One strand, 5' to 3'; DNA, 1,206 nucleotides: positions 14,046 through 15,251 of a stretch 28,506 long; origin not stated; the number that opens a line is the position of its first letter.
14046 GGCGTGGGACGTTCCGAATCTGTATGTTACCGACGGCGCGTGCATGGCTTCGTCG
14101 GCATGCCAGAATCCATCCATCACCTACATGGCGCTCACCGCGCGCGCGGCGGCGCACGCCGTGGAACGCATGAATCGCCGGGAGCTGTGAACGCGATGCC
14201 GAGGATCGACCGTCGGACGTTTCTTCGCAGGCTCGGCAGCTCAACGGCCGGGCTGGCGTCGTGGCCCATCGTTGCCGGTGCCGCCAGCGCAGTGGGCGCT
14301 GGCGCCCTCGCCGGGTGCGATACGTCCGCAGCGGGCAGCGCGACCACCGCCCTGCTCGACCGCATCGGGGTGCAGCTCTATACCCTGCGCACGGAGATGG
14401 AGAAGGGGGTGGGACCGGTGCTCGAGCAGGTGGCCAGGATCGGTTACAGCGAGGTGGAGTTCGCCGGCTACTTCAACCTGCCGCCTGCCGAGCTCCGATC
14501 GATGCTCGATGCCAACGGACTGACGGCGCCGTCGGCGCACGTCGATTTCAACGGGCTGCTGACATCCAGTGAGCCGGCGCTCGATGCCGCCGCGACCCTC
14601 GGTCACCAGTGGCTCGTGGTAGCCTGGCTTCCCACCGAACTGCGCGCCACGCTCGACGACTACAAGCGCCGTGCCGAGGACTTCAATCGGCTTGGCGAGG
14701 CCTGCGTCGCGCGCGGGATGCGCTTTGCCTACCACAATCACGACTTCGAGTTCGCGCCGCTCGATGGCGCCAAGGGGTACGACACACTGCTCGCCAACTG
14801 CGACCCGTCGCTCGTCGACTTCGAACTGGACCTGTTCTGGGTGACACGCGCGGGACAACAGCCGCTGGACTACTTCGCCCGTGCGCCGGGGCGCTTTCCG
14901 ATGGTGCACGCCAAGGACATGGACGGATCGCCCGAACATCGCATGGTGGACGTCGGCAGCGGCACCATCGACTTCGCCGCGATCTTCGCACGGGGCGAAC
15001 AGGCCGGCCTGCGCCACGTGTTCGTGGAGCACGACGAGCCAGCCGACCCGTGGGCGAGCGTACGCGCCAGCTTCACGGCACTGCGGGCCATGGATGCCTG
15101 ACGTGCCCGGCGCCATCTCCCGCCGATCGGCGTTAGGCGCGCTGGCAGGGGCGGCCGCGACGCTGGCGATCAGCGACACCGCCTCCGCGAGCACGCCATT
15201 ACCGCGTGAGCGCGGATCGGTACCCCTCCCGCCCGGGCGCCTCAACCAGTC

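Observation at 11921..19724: Periplasm-targeted glycoside oxidation locus: Tat hitch-hiker GMC dehydrogenases flanking two Tat-exported xylose-isomerase-like TIM barrels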

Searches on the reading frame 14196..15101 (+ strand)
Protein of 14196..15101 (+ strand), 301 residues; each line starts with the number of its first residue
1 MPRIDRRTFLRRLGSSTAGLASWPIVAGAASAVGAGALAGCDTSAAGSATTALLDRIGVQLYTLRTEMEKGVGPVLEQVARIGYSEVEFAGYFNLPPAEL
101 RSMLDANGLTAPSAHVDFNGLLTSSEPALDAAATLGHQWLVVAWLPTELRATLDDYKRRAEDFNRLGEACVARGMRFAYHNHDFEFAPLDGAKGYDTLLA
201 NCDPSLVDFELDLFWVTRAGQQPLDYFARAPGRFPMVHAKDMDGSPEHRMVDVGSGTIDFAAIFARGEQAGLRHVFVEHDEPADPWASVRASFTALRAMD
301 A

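Call 5: search_protein_families(library=pfam, proteins=[window:14196-15101:+], max_evalue=0.01)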
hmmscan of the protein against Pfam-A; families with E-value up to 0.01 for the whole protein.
window:14196-15101:+ (301 aa): 1 family
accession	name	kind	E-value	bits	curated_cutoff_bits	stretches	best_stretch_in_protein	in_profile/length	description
PF01261.30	AP_endonuc_2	-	4.9e-15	56.3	31.1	1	77-278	2-228/249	Xylose isomerase-like TIM barrel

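Call 6: search_protein_families(library=ncbifam, proteins=[window:14196-15101:+], max_evalue=0.01)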
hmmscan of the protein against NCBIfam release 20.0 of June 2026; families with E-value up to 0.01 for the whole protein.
window:14196-15101:+ (301 aa): 1 family
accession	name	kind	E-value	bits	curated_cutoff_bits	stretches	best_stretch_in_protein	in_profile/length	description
TIGR04379.1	myo_inos_iolE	equivalog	2.7e-12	46.8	290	1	152-242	124-212/290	myo-inosose-2 dehydratase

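Call 7: search_solved_structures(query=window:14196-15101:+, max_evalue=0.01)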
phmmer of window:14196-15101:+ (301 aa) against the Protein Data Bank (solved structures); distinct sequences matched with E-value up to 0.01: 6.
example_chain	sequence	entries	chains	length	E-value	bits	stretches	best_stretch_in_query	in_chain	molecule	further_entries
8tct_A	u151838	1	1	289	5.1e-27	97.9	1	75-285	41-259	Sugar phosphate isomerase/epimerase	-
8tcd_B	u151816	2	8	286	2.8e-25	92.2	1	57-292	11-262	Sugar phosphate isomerase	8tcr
8tcs_D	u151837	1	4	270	3e-25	92.1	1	57-292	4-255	Xylose isomerase-like TIM barrel domain-containing protein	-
8bvk_A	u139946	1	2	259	1.3e-24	90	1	57-290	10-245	Xylose isomerase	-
3l23_A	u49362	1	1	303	4.4e-19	71.8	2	191-284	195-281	Sugar phosphate isomerase/epimerase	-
3obe_A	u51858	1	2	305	3.5e-17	65.6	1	186-279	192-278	Sugar phosphate isomerase/epimerase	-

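Call 18: search_solved_structures(query=window:14196-15101:+, max_evalue=1e-20, show_alignments=4)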
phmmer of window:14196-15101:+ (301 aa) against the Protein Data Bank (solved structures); distinct sequences matched with E-value up to 1e-20: 4.
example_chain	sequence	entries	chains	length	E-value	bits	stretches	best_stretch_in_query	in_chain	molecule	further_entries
8tct_A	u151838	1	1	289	5.1e-27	97.9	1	75-285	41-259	Sugar phosphate isomerase/epimerase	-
8tcd_B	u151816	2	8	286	2.8e-25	92.2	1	57-292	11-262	Sugar phosphate isomerase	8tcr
8tcs_D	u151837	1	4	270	3e-25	92.1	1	57-292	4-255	Xylose isomerase-like TIM barrel domain-containing protein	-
8bvk_A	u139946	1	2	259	1.3e-24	90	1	57-290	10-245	Xylose isomerase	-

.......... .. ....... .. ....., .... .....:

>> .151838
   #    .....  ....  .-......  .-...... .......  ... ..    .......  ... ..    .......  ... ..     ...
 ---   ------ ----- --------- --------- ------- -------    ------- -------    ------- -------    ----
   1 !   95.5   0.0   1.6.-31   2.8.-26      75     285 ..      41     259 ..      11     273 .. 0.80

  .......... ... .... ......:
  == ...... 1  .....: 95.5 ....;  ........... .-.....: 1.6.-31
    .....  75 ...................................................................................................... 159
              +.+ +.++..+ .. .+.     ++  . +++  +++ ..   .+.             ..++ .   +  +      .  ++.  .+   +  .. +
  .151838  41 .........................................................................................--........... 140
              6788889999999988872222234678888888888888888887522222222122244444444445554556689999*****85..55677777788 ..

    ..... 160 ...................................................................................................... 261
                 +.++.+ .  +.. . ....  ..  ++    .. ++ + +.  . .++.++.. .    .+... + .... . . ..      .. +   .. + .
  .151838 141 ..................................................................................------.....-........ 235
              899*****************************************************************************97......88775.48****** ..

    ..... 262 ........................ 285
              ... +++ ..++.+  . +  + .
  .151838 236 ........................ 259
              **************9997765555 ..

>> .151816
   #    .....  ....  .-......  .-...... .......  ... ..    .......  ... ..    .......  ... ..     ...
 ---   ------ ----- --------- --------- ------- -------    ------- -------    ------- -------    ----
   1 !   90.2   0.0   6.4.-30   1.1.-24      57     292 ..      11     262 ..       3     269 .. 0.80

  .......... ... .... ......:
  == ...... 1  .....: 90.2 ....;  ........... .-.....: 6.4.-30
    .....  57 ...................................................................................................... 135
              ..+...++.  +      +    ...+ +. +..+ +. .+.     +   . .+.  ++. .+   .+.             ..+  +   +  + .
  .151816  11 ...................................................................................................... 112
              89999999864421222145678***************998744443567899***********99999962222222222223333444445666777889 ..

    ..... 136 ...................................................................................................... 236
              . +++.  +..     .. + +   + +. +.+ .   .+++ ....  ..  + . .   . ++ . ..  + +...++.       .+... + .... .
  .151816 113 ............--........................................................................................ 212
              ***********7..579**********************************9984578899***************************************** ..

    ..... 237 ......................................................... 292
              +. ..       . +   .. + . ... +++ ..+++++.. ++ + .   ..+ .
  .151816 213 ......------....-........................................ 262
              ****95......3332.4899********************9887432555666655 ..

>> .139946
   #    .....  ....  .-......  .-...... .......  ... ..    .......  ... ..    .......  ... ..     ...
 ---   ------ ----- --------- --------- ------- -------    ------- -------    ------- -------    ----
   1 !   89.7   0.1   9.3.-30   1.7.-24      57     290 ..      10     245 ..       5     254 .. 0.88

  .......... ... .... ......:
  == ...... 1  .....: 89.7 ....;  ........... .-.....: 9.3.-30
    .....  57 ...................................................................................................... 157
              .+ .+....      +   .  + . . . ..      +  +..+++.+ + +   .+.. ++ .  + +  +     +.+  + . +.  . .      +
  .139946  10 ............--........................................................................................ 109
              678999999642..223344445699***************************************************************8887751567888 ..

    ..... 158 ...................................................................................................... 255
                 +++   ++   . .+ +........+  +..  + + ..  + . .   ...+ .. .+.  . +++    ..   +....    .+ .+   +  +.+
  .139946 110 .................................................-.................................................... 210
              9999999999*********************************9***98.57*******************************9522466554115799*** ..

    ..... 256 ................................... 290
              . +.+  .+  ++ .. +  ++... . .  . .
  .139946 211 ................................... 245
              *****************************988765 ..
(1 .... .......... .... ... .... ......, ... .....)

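Call 29: find_encoding_contigs(protein=window:14196-15101:+, flank=10000, max_places=5)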
Protein window:14196-15101:+ (301 aa): no gene with exactly this product is on record in the collection.

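Call 36: search_dna_similar(query=window:14196-15101:+, collection=plasmids, mode=protein, max_rows=25)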
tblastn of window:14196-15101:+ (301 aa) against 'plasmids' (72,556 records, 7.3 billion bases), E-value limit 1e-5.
Records with a match: 241; places in all: 273; records where one place covers at least 80% of the query: 135.
Best place of each record, by identity: <60% 241.
By first word of the organism name: Phaeobacter 57; Rhizobium 15; Haladaptatus 13; Sphingobium 11; Klebsiella 10; Novosphingobium 6; Phyllobacterium 6; Ketogulonicigenium 6; Deinococcus 5; Halobaculum 5; and 60 more.
By predicted mobility (MOB-suite, as given by PLSDB): non-mobilizable 200; conjugative 33; mobilizable 8.
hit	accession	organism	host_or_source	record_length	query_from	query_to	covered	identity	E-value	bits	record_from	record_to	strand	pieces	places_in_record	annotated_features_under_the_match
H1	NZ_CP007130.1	Gemmatirosa kalamazoonensis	-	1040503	56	284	76%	47.2%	6e-61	216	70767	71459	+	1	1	record has no annotation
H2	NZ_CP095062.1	Hymenobacter volaticus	single cell,air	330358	56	297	80%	43.5%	2e-59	211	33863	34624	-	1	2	sugar phosphate isomerase/epimerase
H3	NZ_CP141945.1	Novosphingobium sp. RL4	Rheum palmatum L.,Single ...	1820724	57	299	81%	39.7%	5e-42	161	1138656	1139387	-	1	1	none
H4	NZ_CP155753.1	Sphingomonas parapaucimobilis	Chinese cabbage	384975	57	299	81%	38.6%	1e-37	149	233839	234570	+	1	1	sugar phosphate isomerase/epimerase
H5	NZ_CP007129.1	Gemmatirosa kalamazoonensis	-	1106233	56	296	80%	37.5%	1e-40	157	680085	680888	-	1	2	record has no annotation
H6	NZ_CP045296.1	Paenibacillus cellulositrophicus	cell culture,Thai soil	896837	56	299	81%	36.3%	1e-46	175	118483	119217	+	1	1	sugar phosphate isomerase/epimerase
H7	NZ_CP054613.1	Paenibacillus cellulosilyticus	cell culture,soil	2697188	57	297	80%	35.9%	7e-41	158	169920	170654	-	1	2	none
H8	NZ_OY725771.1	Parabacteroides distasonis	-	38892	57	300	81%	35.4%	4e-38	150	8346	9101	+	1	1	sugar phosphate isomerase/epimerase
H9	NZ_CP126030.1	Bradyrhizobium elkanii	Glycine max,soybean,root nodule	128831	58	297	80%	35.5%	5e-23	170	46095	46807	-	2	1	sugar phosphate isomerase/epimerase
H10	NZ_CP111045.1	Chondrinema litorale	Seaweed,red alga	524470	58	297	80%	35.4%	7e-36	143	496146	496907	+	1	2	sugar phosphate isomerase/epimerase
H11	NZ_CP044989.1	Deinococcus sp. AJ005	single cell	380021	57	296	80%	35.2%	8e-23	105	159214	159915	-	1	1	sugar phosphate isomerase/epimerase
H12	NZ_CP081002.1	Sphingobium sp. V4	cell culture,soil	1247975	57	299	81%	34.6%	4e-40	155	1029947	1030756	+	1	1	record has no annotation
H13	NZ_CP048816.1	Caulobacter rhizosphaerae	cell culture,soil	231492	57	282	75%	36.9%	1e-35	143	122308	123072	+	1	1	sugar phosphate isomerase/epimerase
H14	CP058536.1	Deinococcus sp. D7000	seawater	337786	57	299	81%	34.1%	7e-23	105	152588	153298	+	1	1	sugar phosphate isomerase/epimerase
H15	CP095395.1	Natribaculum longum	cell culture,saline soil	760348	56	297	80%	34.3%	2e-28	121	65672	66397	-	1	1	none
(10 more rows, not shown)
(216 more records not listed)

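Call 37: get_annotated_region(hit=H2, flank=12000)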
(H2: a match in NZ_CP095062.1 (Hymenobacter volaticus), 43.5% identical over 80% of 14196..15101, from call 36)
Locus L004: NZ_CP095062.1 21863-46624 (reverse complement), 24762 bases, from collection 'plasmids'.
description: Hymenobacter volaticus strain 5420 S-77 plasmid unnamed1, complete sequence
organism: Hymenobacter volaticus (NCBI taxid 2932254)
taxonomy: Bacteria; Bacteroidota; Cytophagia; Cytophagales; Hymenobacteraceae; Hymenobacter; Hymenobacter volaticus
host: -; source: single cell,air; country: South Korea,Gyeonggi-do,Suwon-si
typing (MOB-suite, as given by PLSDB): non-mobilizable
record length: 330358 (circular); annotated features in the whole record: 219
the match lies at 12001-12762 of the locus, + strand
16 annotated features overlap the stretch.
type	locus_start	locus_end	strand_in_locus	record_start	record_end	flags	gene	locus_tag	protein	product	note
CDS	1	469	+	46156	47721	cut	-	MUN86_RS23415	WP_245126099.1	RagB/SusD family nutrient uptake outer membrane protein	-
CDS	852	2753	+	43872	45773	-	-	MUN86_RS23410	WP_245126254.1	glycoside hydrolase family 65 protein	-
CDS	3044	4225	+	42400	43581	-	-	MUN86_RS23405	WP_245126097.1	thioredoxin family protein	-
CDS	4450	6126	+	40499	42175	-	-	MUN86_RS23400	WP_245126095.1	GMC family oxidoreductase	-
CDS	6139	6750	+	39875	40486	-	-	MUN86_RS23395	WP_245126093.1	gluconate 2-dehydrogenase subunit 3 family protein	-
CDS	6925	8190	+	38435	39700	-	-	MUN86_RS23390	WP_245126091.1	nucleoside permease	GO:0015858 - nucleoside transport [Evidence IEA]; GO:0055085 - transmembrane transport [Evidence IEA]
CDS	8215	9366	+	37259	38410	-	-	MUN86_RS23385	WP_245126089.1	Gfo/Idh/MocA family oxidoreductase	-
CDS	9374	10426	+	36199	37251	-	-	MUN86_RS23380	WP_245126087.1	sugar phosphate isomerase/epimerase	-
CDS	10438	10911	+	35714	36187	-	-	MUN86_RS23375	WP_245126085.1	c-type cytochrome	-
CDS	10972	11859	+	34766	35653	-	-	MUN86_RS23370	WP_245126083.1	TIM barrel protein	-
CDS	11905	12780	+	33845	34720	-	-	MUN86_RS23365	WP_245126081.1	sugar phosphate isomerase/epimerase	-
CDS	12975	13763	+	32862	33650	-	-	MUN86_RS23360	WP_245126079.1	DUF1080 domain-containing protein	-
CDS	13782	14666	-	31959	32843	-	-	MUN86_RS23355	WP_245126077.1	sugar phosphate isomerase/epimerase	-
CDS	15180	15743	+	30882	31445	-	-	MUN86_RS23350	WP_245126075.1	FKBP-type peptidyl-prolyl cis-trans isomerase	-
CDS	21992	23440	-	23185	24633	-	-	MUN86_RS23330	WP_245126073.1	amidohydrolase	-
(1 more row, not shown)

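Call 38: get_annotated_region(hit=H13, flank=12000)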
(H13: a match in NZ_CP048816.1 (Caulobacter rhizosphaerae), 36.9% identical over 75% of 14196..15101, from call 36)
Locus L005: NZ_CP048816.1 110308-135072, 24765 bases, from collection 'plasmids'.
description: Caulobacter rhizosphaerae strain KCTC 52515 plasmid unnamed
organism: Caulobacter rhizosphaerae (NCBI taxid 2010972)
taxonomy: Bacteria; Pseudomonadota; Alphaproteobacteria; Caulobacterales; Caulobacteraceae; Caulobacter; Caulobacter rhizosphaerae
host: -; source: cell culture,soil; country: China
typing (MOB-suite, as given by PLSDB): non-mobilizable; replicon rep_cluster_1122; mating-pair formation MPF_T
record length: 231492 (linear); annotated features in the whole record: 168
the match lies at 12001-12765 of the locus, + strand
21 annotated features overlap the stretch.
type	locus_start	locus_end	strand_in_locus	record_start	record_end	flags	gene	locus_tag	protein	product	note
CDS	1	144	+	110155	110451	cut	-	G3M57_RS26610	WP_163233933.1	hypothetical protein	-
CDS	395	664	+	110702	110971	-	-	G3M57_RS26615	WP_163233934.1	hypothetical protein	-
CDS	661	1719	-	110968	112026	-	-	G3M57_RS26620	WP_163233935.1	nucleotidyl transferase AbiEii/AbiGii toxin family protein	-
CDS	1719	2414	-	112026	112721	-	-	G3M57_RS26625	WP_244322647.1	DUF6088 family protein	-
CDS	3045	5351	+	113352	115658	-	-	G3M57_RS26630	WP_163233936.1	TonB-dependent receptor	GO:0015891 - siderophore transport [Evidence IEA]; GO:0055085 - transmembrane transport [Evidence IEA]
CDS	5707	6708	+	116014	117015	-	-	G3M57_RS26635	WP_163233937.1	alpha/beta hydrolase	-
CDS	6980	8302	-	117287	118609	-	-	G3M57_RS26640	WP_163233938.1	family 1 glycosylhydrolase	GO:0005975 - carbohydrate metabolic process [Evidence IEA]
CDS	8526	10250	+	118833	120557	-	-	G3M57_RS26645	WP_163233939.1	tannase/feruloyl esterase family alpha/beta hydrolase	-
CDS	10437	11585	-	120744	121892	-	-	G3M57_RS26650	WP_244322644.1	TraB/GumN family protein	-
CDS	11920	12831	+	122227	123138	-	-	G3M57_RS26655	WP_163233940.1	sugar phosphate isomerase/epimerase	-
CDS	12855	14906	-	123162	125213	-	-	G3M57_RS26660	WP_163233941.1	glycoside hydrolase family 3 C-terminal domain-containing protein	GO:0005975 - carbohydrate metabolic process [Evidence IEA]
CDS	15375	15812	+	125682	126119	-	-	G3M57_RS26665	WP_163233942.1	MerR family transcriptional regulator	GO:0006355 - regulation of DNA-templated transcription [Evidence IEA]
CDS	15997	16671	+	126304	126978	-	-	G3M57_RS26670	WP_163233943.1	response regulator transcription factor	GO:0000160 - phosphorelay signal transduction system [Evidence IEA]; GO:0006355 - regulation of DNA-templated ...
CDS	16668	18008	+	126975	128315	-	-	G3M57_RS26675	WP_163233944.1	HAMP domain-containing sensor histidine kinase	GO:0007165 - signal transduction [Evidence IEA]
CDS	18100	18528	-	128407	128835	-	-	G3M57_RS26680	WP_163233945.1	YcgJ family protein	-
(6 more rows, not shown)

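Call 45: find_related_loci(query=A1, collection=genome_contigs, flank=10000)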
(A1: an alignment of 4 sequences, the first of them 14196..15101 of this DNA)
Query A1 (301 aa) in genome_contigs; peptide patterns used: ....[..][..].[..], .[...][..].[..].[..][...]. (x = any residue, [..] = any of these).
600 stretches matched a pattern (row limit reached: there are more); 599 encode a relative of the query (tblastn E <= 1e-3); the best 80 are kept; 80 distinct loci.
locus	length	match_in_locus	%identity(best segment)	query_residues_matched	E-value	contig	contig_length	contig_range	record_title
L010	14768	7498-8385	53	3-299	7e-93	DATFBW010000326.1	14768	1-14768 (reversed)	MAG TPA_asm: Gemmatimonadaceae bacterium isolate SMAG_U8538 k141_1224398, whole genome shotgun sequence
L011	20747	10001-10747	56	51-300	9e-92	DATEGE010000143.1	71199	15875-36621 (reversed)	MAG TPA_asm: Gemmatimonadales bacterium isolate SMAG_U8777 k141_1827397, whole genome shotgun sequence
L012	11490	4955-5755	53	38-300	1e-90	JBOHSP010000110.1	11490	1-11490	MAG: Gemmatimonadales bacterium isolate M3-S_metawrap_bin.258 k127_280812, whole genome shotgun sequence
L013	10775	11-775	56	44-300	4e-89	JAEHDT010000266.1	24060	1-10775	MAG: Gemmatimonadetes bacterium isolate EFPC_76 k127_17295487, whole genome shotgun sequence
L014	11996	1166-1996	46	3-300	4e-87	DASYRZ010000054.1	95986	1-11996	MAG TPA_asm: Gemmatimonadales bacterium isolate SMAG_U4524 k141_3756431, whole genome shotgun sequence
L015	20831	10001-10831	46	3-300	4e-86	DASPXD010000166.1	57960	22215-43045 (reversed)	MAG TPA_asm: Gemmatimonadales bacterium isolate SMAG_U11558 k141_981259, whole genome shotgun sequence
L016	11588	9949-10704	56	49-300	8e-86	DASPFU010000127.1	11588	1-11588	MAG TPA_asm: Gemmatimonadales bacterium isolate SMAG_U16433 k141_1661412, whole genome shotgun sequence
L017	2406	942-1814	49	4-296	2e-86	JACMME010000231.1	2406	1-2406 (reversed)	MAG: Gemmatimonadaceae bacterium isolate ES-bin-78 ES-bin-78-contig-k141_9198215, whole genome shotgun sequence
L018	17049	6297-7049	54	49-300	2e-83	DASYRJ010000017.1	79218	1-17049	MAG TPA_asm: Gemmatimonadales bacterium isolate SMAG_U4508 k141_1877779, whole genome shotgun sequence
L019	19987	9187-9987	49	37-300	3e-83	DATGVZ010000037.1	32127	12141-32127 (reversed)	MAG TPA_asm: Gemmatimonadales bacterium isolate SMAG_U10569 k141_899733, whole genome shotgun sequence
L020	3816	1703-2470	52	43-300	1e-83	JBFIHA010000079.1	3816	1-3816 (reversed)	MAG: Gemmatimonadales bacterium isolate Mix_sand11.2021.09.Z.113 k141_1243660_length_3816_cov_11.5649, whole genome shot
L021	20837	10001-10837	50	2-299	7e-83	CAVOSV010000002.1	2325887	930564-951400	MAG: uncultured Gemmatimonadales bacterium isolate MFD00392.bin.1.1 genome assembly, contig: contig_4921, whole genome s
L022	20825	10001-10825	49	4-296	2e-79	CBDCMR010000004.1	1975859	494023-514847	MAG: Longimicrobiales bacterium isolate 15054db9-509a-47bb-9008-d5a6df8650c5 genome assembly, contig: contig_4, whole ge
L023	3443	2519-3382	45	5-300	2e-78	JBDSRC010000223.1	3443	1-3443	MAG: Gemmatimonadaceae bacterium isolate cluster1_bin.501 k127_7618114, whole genome shotgun sequence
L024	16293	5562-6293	52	57-299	3e-78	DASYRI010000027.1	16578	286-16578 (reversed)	MAG TPA_asm: Gemmatimonadales bacterium isolate SMAG_U4507 k141_1274170, whole genome shotgun sequence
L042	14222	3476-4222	52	52-301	6e-71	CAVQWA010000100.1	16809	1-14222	MAG: uncultured Gemmatimonadales bacterium isolate MFD10097.bin.1.23 genome assembly, contig: contig_5762, whole genome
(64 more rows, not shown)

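Call 70: search_protein_families(library=pfam, proteins=[L042:8816-11185:-, L018:1235-2929:-, L018:2625-4454:-, L018:11488-12321:+, L018:12288-14591:+, L018:14593-16179:+, L018:16180-17028:-, L018:1160-2647:+, L018:12786-14789:-, L018:14542-15816:-], max_evalue=0.00001)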
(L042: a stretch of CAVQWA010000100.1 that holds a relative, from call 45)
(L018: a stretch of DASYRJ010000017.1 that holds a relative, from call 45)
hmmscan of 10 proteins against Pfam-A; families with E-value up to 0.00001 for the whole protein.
L042:8816-11185:- (789 aa): 0 families

L018:1235-2929:- (564 aa): 2 families
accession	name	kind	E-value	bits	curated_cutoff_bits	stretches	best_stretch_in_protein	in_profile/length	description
PF00206.25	Lyase_1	-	5.6e-70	236.7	27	1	118-404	8-312/312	Lyase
PF14698.11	ASL_C2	-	6.8e-17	62.1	27.3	1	467-534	2-69/69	Argininosuccinate lyase C-terminal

L018:2625-4454:- (609 aa): 2 families
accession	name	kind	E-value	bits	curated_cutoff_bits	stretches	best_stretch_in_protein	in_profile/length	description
PF20979.2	Arginosuc_syn_C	-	2.8e-85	285.8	27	1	382-599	1-218/219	Arginosuccinate synthase C-terminal domain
PF00764.25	Arginosuc_synth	-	3.5e-60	203.1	27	1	212-373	2-162/162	Arginosuccinate synthase N-terminal HUP domain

L018:11488-12321:+ (277 aa): 1 family
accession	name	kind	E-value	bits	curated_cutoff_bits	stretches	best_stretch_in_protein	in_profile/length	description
PF06439.18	3keto-disac_hyd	-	1.1e-44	153.2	26.8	1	78-270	2-187/187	3-keto-disaccharide hydrolase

L018:12288-14591:+ (767 aa): 2 families
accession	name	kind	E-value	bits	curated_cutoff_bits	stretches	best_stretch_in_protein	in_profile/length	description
PF00930.27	DPPIV_N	-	4.3e-89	299.1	22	1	122-472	1-354/354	Dipeptidyl peptidase IV (DPP IV) N-terminal region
PF00326.27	Peptidase_S9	-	4.3e-41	141.2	22.6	1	564-760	9-210/213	Prolyl oligopeptidase family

L018:14593-16179:+ (528 aa): 2 families
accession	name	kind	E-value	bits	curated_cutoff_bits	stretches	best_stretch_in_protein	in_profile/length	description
PF00728.28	Glyco_hydro_20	-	5.2e-116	388.2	22.3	1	157-498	1-347/348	Glycosyl hydrolase family 20, catalytic domain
PF02838.20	Glyco_hydro_20b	-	1.1e-24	87.9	26.1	1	21-153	2-123/124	Glycosyl hydrolase family 20, domain 2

L018:16180-17028:- (282 aa): 0 families

L018:1160-2647:+ (495 aa): 0 families

L018:12786-14789:- (667 aa): 0 families

L018:14542-15816:- (424 aa): 0 families
